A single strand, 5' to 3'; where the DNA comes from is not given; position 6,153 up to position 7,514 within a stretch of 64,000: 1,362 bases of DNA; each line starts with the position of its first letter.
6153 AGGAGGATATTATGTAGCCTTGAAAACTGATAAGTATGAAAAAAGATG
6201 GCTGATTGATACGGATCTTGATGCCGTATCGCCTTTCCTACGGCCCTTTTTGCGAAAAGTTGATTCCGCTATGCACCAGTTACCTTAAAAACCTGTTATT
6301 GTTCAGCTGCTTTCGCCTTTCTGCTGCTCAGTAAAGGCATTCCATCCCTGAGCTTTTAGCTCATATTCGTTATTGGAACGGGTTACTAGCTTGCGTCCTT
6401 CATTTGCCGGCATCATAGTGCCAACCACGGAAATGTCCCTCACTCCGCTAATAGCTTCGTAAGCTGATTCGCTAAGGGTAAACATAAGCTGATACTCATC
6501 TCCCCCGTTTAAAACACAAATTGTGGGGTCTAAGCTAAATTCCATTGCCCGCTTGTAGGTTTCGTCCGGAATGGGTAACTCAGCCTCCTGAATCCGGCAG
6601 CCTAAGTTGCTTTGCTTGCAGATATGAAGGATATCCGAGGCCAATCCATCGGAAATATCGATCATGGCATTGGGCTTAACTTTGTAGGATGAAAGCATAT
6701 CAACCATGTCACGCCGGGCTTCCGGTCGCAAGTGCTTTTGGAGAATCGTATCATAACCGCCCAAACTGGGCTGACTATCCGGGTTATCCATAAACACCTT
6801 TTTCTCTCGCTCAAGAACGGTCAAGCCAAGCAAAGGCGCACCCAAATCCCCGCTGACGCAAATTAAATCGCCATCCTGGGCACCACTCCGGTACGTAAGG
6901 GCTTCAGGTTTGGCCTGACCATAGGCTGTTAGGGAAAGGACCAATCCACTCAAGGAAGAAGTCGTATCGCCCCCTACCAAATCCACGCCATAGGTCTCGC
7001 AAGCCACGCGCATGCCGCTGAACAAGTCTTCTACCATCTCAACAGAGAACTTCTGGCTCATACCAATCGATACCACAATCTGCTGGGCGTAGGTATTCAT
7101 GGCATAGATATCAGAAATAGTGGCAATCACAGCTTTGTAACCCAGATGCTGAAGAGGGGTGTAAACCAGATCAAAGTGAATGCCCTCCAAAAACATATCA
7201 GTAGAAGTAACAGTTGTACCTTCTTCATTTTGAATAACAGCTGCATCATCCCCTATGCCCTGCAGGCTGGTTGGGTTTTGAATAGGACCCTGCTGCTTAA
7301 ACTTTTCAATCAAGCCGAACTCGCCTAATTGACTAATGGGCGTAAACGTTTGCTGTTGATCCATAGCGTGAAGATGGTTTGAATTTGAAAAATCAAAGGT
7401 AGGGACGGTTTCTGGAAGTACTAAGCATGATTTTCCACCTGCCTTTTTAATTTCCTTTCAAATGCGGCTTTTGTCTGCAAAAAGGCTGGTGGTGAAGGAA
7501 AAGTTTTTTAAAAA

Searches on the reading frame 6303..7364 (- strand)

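Call 24: search_protein_families(library=pfam, proteins=[window:6303-7364:-], max_evalue=0.0001)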
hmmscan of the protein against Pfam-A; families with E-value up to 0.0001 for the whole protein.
window:6303-7364:- (353 aa): 2 families
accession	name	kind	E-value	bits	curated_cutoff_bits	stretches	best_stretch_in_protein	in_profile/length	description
PF00586.29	AIRS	-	7.8e-23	81.5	24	1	38-150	1-111/112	AIR synthase related protein, N-terminal domain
PF02769.27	AIRS_C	-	2.9e-05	24.7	23.1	1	164-279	2-102/156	AIR synthase related protein, C-terminal domain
